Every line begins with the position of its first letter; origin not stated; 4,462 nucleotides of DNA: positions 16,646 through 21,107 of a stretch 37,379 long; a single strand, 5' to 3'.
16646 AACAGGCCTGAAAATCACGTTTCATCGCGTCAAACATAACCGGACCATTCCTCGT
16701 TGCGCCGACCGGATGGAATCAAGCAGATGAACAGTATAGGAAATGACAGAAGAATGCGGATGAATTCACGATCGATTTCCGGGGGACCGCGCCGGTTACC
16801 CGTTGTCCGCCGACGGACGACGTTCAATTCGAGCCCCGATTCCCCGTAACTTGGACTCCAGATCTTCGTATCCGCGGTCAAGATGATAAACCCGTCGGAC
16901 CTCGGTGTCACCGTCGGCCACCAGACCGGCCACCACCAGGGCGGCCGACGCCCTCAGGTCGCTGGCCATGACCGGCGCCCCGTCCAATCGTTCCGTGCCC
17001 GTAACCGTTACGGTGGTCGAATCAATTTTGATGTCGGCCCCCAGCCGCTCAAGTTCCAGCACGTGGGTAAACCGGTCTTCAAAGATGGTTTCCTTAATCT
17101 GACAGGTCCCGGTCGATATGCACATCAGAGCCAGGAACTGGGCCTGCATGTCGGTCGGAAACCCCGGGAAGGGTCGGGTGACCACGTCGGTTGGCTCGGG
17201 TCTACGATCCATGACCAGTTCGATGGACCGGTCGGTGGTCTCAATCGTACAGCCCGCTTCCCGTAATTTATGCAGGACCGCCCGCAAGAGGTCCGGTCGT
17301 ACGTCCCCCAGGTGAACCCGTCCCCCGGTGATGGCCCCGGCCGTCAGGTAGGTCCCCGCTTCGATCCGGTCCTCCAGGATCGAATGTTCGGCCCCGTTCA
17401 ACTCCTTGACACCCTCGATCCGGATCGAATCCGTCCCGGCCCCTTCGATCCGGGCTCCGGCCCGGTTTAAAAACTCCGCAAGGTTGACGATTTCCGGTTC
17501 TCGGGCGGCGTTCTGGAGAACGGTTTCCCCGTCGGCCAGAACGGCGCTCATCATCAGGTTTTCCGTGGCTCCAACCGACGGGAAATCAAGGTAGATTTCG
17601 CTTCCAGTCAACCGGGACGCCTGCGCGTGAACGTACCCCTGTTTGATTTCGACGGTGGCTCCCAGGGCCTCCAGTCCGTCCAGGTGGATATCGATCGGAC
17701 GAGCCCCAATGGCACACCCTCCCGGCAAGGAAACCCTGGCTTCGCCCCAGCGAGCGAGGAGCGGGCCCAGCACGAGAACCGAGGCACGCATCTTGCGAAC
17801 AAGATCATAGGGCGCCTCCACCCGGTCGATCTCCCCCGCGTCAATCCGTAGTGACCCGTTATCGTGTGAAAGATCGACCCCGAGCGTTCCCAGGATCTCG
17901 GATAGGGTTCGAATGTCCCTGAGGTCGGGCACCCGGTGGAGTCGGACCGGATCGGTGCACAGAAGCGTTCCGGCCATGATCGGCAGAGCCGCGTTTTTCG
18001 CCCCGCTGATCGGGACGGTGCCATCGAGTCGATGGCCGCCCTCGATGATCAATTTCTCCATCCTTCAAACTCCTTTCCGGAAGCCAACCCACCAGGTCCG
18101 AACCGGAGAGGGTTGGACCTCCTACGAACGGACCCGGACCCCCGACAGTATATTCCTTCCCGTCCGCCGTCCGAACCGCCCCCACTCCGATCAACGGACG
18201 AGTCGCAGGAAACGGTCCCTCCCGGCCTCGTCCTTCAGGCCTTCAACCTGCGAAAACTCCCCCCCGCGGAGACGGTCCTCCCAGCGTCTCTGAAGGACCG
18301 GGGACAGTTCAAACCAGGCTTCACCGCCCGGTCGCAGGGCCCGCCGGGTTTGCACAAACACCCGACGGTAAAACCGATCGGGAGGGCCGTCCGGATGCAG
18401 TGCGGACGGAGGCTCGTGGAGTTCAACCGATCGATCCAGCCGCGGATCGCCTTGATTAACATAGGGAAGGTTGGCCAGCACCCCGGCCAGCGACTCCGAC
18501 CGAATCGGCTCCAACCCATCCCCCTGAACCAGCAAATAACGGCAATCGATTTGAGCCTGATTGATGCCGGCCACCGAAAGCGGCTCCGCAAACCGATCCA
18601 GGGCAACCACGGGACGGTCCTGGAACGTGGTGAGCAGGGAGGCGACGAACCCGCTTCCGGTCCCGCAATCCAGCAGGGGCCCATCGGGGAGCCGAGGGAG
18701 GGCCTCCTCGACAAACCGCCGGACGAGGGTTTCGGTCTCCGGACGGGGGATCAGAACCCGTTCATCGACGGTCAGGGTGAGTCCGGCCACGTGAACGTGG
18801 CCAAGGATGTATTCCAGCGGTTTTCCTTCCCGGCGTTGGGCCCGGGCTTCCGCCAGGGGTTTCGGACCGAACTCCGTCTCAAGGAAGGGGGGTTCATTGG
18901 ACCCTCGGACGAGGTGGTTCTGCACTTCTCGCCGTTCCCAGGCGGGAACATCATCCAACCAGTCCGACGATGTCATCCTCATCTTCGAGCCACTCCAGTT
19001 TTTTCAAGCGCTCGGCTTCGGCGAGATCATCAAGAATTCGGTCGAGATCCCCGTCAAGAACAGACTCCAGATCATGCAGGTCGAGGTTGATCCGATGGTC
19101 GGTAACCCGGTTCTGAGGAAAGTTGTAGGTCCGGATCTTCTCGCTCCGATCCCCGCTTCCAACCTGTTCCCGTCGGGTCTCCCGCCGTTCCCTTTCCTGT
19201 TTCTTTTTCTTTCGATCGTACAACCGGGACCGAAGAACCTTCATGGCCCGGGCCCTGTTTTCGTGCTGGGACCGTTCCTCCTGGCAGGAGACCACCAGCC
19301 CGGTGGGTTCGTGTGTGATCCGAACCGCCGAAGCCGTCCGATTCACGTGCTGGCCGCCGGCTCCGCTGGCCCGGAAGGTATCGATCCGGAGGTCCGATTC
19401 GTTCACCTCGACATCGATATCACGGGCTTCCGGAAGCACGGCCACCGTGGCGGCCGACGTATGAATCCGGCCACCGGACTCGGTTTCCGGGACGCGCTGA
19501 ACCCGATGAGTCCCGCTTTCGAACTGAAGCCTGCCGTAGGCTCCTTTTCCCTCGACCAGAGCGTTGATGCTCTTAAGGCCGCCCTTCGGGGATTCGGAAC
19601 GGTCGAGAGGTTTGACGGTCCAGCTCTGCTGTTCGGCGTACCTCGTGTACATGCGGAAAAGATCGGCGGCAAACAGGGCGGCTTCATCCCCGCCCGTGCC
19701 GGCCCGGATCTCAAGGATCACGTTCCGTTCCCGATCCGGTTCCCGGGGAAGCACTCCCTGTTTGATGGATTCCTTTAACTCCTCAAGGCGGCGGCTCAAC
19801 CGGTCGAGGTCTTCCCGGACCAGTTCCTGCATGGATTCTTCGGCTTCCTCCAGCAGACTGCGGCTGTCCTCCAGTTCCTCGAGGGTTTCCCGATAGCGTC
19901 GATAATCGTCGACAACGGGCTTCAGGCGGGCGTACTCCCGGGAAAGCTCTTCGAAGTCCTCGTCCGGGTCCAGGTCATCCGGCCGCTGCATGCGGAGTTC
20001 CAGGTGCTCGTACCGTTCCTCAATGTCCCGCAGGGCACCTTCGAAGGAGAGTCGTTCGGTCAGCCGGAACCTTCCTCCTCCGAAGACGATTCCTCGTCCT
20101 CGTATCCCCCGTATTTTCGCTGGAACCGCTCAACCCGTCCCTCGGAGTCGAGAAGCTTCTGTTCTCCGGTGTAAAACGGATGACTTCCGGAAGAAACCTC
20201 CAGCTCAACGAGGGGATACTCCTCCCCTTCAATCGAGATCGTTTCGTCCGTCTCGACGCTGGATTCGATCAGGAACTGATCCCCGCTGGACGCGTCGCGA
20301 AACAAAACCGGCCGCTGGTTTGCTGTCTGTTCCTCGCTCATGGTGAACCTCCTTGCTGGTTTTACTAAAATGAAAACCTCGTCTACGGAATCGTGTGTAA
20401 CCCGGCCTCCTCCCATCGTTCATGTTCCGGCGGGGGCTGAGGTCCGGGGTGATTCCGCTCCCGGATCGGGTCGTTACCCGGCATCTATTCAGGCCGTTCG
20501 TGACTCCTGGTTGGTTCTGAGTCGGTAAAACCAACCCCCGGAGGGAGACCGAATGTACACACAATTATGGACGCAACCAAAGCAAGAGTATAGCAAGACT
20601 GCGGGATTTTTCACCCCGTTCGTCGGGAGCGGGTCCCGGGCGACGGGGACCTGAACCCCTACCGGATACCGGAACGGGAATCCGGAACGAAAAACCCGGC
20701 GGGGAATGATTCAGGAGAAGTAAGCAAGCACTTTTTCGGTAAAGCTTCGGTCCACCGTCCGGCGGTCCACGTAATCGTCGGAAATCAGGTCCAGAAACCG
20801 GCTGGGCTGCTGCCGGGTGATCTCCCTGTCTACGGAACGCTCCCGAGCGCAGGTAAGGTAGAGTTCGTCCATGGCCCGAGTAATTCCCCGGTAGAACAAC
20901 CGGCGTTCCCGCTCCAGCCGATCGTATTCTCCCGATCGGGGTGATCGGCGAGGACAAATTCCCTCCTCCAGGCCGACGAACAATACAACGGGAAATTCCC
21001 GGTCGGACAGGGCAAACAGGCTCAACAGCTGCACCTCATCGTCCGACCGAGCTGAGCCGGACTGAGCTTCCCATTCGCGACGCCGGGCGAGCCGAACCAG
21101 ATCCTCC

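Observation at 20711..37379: Contiguous co-directional DNA-uptake supercluster ordered along the path of incoming DNA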

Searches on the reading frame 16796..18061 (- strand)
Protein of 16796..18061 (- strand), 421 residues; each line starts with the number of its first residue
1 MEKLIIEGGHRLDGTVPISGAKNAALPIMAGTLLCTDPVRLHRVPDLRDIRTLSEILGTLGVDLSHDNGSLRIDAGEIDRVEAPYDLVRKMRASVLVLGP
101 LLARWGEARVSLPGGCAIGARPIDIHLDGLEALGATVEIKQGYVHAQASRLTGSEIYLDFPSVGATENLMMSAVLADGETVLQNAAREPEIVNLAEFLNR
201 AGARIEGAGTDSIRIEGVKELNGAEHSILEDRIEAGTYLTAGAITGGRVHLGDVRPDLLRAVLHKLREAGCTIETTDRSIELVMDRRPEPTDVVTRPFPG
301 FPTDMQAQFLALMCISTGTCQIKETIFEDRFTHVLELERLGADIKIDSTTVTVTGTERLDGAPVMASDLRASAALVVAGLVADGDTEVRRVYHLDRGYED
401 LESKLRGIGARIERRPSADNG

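Call 10: search_protein_families(library=pfam, proteins=[window:16796-18061:-], max_evalue=0.001)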
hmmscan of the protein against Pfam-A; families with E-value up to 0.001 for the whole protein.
window:16796-18061:- (421 aa): 1 family
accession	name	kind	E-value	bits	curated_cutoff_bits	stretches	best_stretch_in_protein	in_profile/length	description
PF00275.25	EPSP_synthase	-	7.1e-109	364.7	22.8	1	7-405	2-417/417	EPSP synthase (3-phosphoshikimate 1-carboxyvinyltransferase)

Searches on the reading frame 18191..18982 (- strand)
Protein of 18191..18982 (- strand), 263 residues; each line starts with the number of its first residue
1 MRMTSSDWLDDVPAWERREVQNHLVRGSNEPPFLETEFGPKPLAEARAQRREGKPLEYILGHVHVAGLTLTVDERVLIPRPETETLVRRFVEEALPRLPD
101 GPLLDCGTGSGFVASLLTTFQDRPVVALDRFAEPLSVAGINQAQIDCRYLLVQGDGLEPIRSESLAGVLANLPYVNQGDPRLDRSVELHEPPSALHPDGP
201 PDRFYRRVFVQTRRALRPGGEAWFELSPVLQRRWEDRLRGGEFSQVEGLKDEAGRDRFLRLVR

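Call 10: search_protein_families(library=pfam, proteins=[window:18191-18982:-], max_evalue=0.001)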
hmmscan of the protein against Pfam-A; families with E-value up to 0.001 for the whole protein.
window:18191-18982:- (263 aa): 1 family
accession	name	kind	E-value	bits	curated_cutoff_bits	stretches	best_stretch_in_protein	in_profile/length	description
PF05175.20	MTS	-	0.00037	20.6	23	0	93-181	25-115/170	Methyltransferase small domain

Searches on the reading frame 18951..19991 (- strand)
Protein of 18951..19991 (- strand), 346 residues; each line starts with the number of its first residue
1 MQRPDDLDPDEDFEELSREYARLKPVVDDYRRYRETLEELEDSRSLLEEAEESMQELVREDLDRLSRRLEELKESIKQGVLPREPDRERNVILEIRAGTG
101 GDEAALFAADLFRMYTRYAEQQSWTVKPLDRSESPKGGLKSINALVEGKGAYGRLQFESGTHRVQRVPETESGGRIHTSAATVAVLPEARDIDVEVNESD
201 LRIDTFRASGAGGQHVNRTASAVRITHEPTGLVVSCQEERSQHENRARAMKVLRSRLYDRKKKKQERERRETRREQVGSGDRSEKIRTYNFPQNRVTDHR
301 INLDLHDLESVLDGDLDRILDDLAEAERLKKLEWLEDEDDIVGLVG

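Call 10: search_protein_families(library=pfam, proteins=[window:18951-19991:-], max_evalue=0.001)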
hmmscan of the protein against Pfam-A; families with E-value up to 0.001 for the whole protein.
window:18951-19991:- (346 aa): 2 families
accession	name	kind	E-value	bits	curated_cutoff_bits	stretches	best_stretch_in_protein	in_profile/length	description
PF03462.23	PCRF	-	3.6e-66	223.1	24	1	2-183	13-194/194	PCRF domain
PF00472.26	RF-1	-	1.1e-45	154.7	35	1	191-300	2-116/116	RF-1 domain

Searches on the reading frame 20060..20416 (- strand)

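Call 30: search_protein_families(library=pfam, proteins=[window:20060-20416:-], max_evalue=1)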
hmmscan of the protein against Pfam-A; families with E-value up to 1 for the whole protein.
window:20060-20416:- (118 aa): 1 family
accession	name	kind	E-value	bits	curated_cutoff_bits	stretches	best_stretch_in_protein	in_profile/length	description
PF01197.23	Ribosomal_L31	-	1.6e-18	67.1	27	1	34-103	9-65/65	Ribosomal protein L31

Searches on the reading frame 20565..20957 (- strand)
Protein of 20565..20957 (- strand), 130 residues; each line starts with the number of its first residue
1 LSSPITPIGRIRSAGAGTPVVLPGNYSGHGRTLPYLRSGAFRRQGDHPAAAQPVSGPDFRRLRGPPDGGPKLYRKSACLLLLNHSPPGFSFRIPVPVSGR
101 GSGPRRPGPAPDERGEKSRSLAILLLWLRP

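Call 30: search_protein_families(library=pfam, proteins=[window:20565-20957:-], max_evalue=1)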
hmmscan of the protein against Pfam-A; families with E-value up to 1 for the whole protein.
window:20565-20957:- (130 aa): 0 families
